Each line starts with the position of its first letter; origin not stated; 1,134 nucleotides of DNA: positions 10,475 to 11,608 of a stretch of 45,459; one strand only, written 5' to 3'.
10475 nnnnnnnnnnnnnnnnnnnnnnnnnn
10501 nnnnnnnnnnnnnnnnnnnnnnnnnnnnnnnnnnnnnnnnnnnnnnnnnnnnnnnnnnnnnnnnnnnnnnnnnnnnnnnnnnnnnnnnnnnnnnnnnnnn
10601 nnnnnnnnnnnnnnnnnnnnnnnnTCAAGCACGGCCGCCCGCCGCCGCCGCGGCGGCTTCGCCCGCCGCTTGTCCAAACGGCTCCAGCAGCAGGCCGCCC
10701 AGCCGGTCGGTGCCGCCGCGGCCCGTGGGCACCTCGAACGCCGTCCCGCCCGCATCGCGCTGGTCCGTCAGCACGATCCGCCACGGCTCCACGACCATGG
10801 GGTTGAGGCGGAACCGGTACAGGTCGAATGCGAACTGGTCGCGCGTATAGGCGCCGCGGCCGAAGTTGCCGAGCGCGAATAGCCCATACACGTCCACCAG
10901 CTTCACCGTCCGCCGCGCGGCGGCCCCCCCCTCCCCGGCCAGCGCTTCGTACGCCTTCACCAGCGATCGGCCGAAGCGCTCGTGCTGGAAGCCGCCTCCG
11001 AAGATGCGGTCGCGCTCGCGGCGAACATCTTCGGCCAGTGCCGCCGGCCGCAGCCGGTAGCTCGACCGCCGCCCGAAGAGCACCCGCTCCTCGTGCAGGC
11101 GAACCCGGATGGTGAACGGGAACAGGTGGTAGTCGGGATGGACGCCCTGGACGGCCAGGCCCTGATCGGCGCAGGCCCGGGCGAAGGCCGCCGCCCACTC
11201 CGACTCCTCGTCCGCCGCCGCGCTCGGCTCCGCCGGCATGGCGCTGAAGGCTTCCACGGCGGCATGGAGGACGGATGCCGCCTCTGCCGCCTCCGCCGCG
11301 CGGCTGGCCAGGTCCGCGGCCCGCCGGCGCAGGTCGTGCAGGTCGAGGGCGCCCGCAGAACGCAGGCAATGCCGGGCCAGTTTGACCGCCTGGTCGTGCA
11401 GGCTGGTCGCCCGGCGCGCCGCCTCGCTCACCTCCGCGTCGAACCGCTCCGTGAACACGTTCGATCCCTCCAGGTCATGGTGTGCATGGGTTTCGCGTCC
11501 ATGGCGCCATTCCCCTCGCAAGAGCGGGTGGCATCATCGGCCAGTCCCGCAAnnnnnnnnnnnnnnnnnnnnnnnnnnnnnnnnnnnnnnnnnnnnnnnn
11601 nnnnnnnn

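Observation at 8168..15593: Orphan BrxD/BrxHI-like operon: three P-loop ATPase paralogues, an Lhr-type helicase and two unknown proteins, with no BREX core. Candidate undescribed defence system.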

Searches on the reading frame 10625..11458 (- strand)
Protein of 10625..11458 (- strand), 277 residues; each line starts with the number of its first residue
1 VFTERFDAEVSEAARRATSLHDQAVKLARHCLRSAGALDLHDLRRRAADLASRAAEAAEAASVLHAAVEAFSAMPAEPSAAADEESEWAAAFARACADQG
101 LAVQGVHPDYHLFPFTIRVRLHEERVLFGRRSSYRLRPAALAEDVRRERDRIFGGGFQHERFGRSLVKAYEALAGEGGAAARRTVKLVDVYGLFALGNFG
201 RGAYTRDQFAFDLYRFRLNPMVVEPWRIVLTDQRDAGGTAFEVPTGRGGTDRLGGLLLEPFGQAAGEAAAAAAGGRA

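Call 8: search_protein_families(library=pfam, proteins=[window:10625-11458:-], max_evalue=0.1)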
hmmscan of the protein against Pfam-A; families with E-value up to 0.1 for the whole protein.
window:10625-11458:- (277 aa): 1 family
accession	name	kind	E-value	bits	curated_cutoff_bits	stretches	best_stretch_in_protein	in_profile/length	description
PF25566.1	RIMB1_N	-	0.047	14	28.5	1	6-97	10-98/129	RIMB1-like, N-terminal domain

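Call 9: search_protein_families(library=padloc, proteins=[window:10625-11458:-], max_evalue=0.1)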
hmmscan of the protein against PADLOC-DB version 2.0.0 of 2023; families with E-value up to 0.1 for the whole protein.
window:10625-11458:- (277 aa): 0 families

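Call 10: search_protein_families(library=ncbifam, proteins=[window:10625-11458:-], max_evalue=0.1)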
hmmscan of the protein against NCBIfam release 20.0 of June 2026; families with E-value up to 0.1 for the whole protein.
window:10625-11458:- (277 aa): 0 families

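Call 28: find_homologous_proteins(query=window:10625-11458:-, max_evalue=0.001)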
Query window:10625-11458:- (277 aa): 6 proteins with E <= 0.001 among 8000 candidates.
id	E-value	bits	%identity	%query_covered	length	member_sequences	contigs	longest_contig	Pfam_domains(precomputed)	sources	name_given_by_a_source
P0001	1.6e-172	590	100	100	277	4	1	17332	-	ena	-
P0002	2.0e-104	367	68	93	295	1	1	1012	-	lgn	-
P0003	1.7e-100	354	67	93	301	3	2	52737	-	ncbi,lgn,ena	-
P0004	1.7e-99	351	64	91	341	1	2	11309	-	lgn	-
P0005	2.6e-98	347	65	94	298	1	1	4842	-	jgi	jgi:hypothetical protein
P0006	1.6e-58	217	45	93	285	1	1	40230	-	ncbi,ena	-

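Call 29: find_encoding_contigs(protein=P0003, flank=10000, max_places=3)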
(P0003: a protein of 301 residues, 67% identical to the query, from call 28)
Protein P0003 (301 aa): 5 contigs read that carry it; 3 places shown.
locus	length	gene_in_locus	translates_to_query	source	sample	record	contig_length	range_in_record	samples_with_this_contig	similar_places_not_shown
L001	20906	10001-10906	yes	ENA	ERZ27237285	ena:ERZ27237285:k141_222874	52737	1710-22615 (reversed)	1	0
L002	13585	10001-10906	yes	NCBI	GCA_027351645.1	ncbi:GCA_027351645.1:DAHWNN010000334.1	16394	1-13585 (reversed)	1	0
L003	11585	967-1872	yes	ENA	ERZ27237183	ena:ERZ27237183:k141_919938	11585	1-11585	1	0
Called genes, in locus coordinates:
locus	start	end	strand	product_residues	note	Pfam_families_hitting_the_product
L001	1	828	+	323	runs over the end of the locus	PF01040:UbiA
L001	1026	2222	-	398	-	-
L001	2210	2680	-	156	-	PF00300:His_Phos_1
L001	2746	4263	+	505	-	-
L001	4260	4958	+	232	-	PF08002:DUF1697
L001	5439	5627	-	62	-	-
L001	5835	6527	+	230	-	-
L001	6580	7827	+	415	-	PF10923:BrxC_BrxD, PF13191:AAA_16 (faint)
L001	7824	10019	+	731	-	PF00270:DEAD, PF00271:Helicase_C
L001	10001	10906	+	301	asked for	-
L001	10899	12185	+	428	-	-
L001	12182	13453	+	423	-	PF10923:BrxC_BrxD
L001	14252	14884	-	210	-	PF00702:Hydrolase, PF13419:HAD_2, PF13242:Hydrolase_like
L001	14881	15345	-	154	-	PF01668:SmpB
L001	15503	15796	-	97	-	PF02597:ThiS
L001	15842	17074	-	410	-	PF00291:PALP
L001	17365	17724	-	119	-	PF12840:HTH_20, PF01022:HTH_5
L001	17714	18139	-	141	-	PF10604:Polyketide_cyc2 (weak), PF08327:AHSA1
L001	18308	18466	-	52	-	-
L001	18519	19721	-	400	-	PF00696:AA_kinase, PF13740:ACT_6 (faint), PF01842:ACT, PF22468:ACT_9 (weak), PF01842:ACT, PF13840:ACT_7, PF22468:ACT_9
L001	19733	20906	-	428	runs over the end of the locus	PF03447:NAD_binding_3, PF00742:Homoserine_dh, PF01842:ACT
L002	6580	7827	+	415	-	PF10923:BrxC_BrxD, PF13191:AAA_16 (faint)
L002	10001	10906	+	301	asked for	-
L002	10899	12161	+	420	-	PF10923:BrxC_BrxD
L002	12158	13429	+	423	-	PF10923:BrxC_BrxD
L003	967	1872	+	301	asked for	-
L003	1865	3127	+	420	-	PF10923:BrxC_BrxD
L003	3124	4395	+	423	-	PF10923:BrxC_BrxD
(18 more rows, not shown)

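Call 30: find_encoding_contigs(protein=P0006, flank=10000, max_places=3)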
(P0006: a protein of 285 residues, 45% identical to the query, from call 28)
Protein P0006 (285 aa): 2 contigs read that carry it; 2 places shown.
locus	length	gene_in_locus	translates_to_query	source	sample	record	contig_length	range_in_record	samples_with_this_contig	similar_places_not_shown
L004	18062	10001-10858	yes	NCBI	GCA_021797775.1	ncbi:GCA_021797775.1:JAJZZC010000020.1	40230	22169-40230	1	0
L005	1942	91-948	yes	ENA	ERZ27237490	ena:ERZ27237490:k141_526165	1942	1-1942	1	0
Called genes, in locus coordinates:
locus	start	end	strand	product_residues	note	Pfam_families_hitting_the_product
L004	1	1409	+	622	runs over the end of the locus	PF02810:SEC-C (weak)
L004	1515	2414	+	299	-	-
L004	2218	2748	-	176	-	-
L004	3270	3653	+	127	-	PF00589:Phage_integrase (weak)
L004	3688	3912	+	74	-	-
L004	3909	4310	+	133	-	PF05942:PaREP1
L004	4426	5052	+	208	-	-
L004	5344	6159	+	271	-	-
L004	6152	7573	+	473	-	PF10923:BrxC_BrxD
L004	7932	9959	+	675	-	PF00270:DEAD, PF00271:Helicase_C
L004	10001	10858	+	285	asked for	-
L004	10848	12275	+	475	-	PF10923:BrxC_BrxD (weak)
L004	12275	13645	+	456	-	PF10923:BrxC_BrxD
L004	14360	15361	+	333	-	PF01408:GFO_IDH_MocA, PF03447:NAD_binding_3, PF22725:GFO_IDH_MocA_C3 (faint), PF02894:GFO_IDH_MocA_C (faint)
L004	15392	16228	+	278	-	PF01261:AP_endonuc_2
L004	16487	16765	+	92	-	-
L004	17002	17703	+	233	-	-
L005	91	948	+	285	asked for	-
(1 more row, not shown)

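Call 31: find_encoding_contigs(protein=P0004, flank=10000, max_places=3)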
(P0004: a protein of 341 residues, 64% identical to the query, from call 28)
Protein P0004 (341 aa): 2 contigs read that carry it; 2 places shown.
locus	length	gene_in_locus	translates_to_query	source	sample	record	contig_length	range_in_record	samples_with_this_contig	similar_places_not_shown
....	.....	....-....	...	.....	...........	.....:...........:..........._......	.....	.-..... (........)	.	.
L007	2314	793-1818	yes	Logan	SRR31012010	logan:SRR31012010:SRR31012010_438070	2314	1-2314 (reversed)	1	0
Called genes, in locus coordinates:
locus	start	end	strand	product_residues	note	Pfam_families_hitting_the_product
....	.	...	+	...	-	?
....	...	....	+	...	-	-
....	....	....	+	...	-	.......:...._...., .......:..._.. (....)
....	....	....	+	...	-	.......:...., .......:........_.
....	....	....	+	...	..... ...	-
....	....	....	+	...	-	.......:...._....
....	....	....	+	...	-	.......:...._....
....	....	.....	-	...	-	-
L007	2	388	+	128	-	?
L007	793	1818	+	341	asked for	-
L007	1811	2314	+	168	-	?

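Call 48: find_related_loci(query=A2, collection=genome_contigs, flank=10000)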
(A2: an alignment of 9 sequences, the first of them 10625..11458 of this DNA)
Query A2 (277 aa) in genome_contigs; peptide patterns used: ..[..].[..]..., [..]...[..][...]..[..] (x = any residue, [..] = any of these).
62 stretches matched a pattern; 5 encode a relative of the query (tblastn E <= 1e-3); 5 distinct loci.
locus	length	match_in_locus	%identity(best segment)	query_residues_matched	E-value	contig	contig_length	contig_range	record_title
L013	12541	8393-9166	44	4-256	1e-56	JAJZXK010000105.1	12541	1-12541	MAG: Bacillota bacterium isolate TL1-3.bin6 NODE_4401_length_12541_cov_2.181569, whole genome shotgun sequence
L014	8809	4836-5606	40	4-256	4e-55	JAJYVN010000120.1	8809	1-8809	MAG: Bacillota bacterium isolate FK2.bin21 NODE_11537_length_8809_cov_1.054135, whole genome shotgun sequence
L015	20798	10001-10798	45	4-260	8e-54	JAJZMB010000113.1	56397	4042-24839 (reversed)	MAG: Bacillota bacterium isolate MAS3.bin161 NODE_911_length_56397_cov_1.689266, whole genome shotgun sequence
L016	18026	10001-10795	45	4-260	2e-53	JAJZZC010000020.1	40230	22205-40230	MAG: Bacillota bacterium isolate TL1-5.bin93 NODE_990_length_40230_cov_2.771588, whole genome shotgun sequence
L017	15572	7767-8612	45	1-269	1e-49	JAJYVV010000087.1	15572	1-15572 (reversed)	MAG: Bacillota bacterium isolate FK2.bin46 NODE_5253_length_15572_cov_2.581806, whole genome shotgun sequence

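Call 53: predict_structure(alignment_id=A3)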
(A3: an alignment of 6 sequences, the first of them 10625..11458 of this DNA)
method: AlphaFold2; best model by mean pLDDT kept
length: 277 residues; sequences in the alignment: 6
mean_pLDDT: 75.5   pTM: 0.51
mean pLDDT of the five models: 75.5, 72.6, 70.6, 66.8, 57.7
residues with pLDDT >= 90: 21; 70-90: 175; 50-70: 73; < 50: 8
segments of 3 or more residues with pLDDT < 50: 1-3, 275-277
pLDDT, mean of each block of 10 residues (from residue 1): 55 72 76 65 77 79 74 54 76 87 82 76 73 74 81 74 90 72 83 77 76 85 89 75 73 88 71 52
secondary structure, 60 per line:
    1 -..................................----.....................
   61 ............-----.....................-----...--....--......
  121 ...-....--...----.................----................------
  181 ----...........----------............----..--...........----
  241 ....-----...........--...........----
elements in order: H2-35 H40-72 H78-98 E104-106 E109-112 E115-120 E125-128 E131-133 H138-154 H159-174 H187-195 H206-217 E226-232 H233-236 E241-244 E250-260 H263-273

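Call 54: search_protein_representatives(alignment_id=A3)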
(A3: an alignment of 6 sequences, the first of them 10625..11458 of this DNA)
Query: 6 sequences, 287 profile positions. Proteins with E-value up to 0.001 (for the whole library): 216; up to 1e-10: 99; up to 1e-30: 18. The best 150 are listed.
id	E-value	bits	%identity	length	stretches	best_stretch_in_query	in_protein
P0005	2.9e-145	499.6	-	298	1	5-287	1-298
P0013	1.0e-82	294.4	-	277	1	6-270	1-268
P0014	3.7e-80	286.0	-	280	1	5-262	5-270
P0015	4.8e-38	147.8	-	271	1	25-266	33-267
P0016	8.8e-38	146.9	-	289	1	26-269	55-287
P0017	2.1e-37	145.6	-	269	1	10-268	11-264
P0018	1.6e-35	139.5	-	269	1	24-269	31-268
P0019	1.7e-35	139.4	-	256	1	16-270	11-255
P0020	8.8e-35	137.1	-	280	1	8-264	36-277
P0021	2.2e-34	135.7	-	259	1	5-266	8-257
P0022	3.8e-34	135.0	-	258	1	14-269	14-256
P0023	5.1e-34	134.5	-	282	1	9-265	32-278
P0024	9.3e-34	133.7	-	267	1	7-264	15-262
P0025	1.0e-32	130.3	-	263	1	23-266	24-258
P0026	2.1e-32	129.2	-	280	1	31-271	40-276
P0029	7.6e-31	124.1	-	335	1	24-265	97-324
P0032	3.2e-29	118.8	-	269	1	58-265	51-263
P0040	3.2e-24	102.4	-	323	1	72-267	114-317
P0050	1.9e-18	83.4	-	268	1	43-264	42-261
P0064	3.3e-16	76.1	-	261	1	15-223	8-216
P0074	1.6e-14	70.5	-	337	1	21-223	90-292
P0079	8.3e-14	68.2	-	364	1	87-270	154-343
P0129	2.9e-09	53.3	-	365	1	5-225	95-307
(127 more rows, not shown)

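Call 56: search_protein_families(library=pfam, proteins=[P0015, P0016, P0017, P0020, P0029, P0040, P0050, P0074, P0079, P0129], max_evalue=0.01)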
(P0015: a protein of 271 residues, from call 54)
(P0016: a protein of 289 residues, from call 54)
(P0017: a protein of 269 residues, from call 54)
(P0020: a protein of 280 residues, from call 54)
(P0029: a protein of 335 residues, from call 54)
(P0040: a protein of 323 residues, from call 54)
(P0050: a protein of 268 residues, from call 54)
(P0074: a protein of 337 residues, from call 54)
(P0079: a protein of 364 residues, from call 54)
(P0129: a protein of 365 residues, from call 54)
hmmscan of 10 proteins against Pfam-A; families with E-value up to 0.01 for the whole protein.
P0015 (271 aa): 0 families

P0016 (289 aa): 0 families

P0017 (269 aa): 0 families

P0020 (280 aa): 0 families

P0029 (335 aa): 0 families

P0040 (323 aa): 0 families

P0050 (268 aa): 0 families

P0074 (337 aa): 0 families

P0079 (364 aa): 0 families

P0129 (365 aa): 0 families

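Call 57: find_encoding_contigs(protein=P0015, flank=10000, max_places=3)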
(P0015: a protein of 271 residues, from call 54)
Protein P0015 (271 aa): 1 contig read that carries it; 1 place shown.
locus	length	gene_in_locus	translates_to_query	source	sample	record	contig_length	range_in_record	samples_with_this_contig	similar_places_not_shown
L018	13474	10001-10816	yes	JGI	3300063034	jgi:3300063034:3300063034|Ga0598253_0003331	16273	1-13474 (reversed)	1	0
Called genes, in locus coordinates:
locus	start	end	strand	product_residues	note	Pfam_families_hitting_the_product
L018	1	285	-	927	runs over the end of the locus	PF00580:UvrD-helicase, PF13245:AAA_19, PF13604:AAA_30 (faint), PF13361:UvrD_C, PF13538:UvrD_C_2 (faint), PF12705:PDDEXK_1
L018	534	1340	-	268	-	PF05066:HARE-HTH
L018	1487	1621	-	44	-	-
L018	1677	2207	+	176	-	-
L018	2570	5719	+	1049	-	PF13091:PLDc_2, PF00176:SNF2-rel_dom (faint), PF04851:ResIII (weak), PF00271:Helicase_C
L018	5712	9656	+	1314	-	PF02384:N6_Mtase (faint), PF07669:Eco57I, PF18135:Type_ISP_C, PF00717:Peptidase_S24 (weak)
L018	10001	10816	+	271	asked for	-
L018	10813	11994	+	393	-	PF10923:BrxC_BrxD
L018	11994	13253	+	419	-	PF10923:BrxC_BrxD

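Call 59: fold_search(model_id=the predicted structure, library=pdb)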
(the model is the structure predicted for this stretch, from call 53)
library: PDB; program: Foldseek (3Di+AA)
matches with E <= 10: 91; with E <= 0.001: 0
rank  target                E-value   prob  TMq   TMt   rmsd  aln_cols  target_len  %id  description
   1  8cwy_B                9.5e-01  0.99  0.24  0.84   1.4        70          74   20  Accurate computational design of genetically encoded 3D protein crystals (released 2023-11-01)
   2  5j0k_A                1.5e+00  0.98  0.24  0.85   1.3        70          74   17  De novo design of protein homo-oligomers with modular hydrogen bond network-mediated specificity (released 2016-05-25)
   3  5j0k_B                1.5e+00  0.98  0.24  0.85   1.5        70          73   17  De novo design of protein homo-oligomers with modular hydrogen bond network-mediated specificity (released 2016-05-25)
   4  4afl_E                1.7e+00  0.38  0.17  0.34   5.1        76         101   16  The crystal structure of the ING4 dimerization domain reveals the functional organization of the ING family of chromat (released 2012-02-22)
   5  6xi6                  1.7e+00  0.08  0.17  0.18  19.6       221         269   14  Hierarchical design of multi-scale protein complexes by combinatorial assembly of oligomeric helical bundle and repeat p (released 2021-06-02)
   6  5da9_A                1.8e+00  0.20  0.21  0.14  17.8       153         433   13  ATP-gamma-S bound Rad50 from Chaetomium thermophilum in complex with the Rad50-binding domain of Mre11 (released 2016-03-02)
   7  5j2l_A                2.4e+00  0.94  0.23  0.78   1.4        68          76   12  De novo design of protein homo-oligomers with modular hydrogen bond network-mediated specificity (released 2016-05-25)
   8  4kp4_A                2.7e+00  0.06  0.21  0.25  20.8       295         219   14  Deciphering cis-trans directionality and visualizing autophosphorylation in histidine kinases. (released 2014-02-12)
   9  8cok_A                2.9e+00  0.93  0.24  0.66   1.2        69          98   14  Structural analysis of ING3 protein and its binding to histone H3 (released 2023-05-17)
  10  8b7f_A                2.9e+00  0.02  0.10  0.08   9.3        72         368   11  Nuclease from C. glutamicum (released 2023-03-29)
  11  2q0o_C                3.1e+00  0.82  0.25  0.74   5.3        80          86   16  Crystal structure of an anti-activation complex in bacterial quorum sensing (released 2007-09-25)
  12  5of9_B                3.2e+00  0.63  0.22  0.12   2.7        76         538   21  Crystal structure of human MORC2 (residues 1-603) (released 2018-02-14)
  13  7tjh_I                3.2e+00  0.08  0.20  0.15  14.8       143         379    8  S. cerevisiae ORC bound to 84 bp ARS1 DNA and Cdc6 (state 1) with flexible Orc6 N-terminal domain (released 2022-10-05)
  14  5me8_A                3.4e+00  0.90  0.25  0.62   1.4        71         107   13  N-terminal domain of the human tumor suppressor ING5 (released 2018-03-14)
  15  9bcx_I                3.4e+00  0.10  0.22  0.17  15.8       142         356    6  Cryo-EM structure of the S. cerevisiae ORC-Cdc6-Mcm2-7-DNA complex with a fully closed Mcm2-Mcm5 DNA entry gate (released 2025-01-01)
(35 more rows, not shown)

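Call 66: find_related_loci(query=A7, collection=metagenome_contigs, flank=10000)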
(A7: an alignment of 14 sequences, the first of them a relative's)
Query A7 (269 aa) in metagenome_contigs; peptide patterns used: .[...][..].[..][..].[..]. (x = any residue, [..] = any of these).
180 stretches matched a pattern; 13 encode a relative of the query (tblastn E <= 1e-3); 13 distinct loci.
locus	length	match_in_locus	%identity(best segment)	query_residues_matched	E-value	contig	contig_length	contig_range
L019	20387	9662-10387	41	19-264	3e-48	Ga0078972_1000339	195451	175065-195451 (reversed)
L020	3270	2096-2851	40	10-265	9e-48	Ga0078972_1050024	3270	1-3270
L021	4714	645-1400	40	10-265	1e-47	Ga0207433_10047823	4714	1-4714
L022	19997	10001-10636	40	64-269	2e-41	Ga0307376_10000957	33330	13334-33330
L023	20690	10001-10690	37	30-264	1e-40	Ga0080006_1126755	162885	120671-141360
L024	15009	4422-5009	40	70-263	5e-38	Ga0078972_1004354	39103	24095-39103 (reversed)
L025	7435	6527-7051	38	86-265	3e-37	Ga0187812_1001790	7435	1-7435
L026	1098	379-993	34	70-269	7e-39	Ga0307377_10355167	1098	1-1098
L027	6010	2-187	39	202-265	7e-11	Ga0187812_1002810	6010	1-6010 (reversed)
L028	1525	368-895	23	89-248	2e-7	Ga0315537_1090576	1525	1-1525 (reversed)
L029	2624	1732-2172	28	89-222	5e-6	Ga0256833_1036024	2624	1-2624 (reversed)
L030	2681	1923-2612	25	19-222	5e-6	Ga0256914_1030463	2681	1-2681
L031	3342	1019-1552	29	101-265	3e-5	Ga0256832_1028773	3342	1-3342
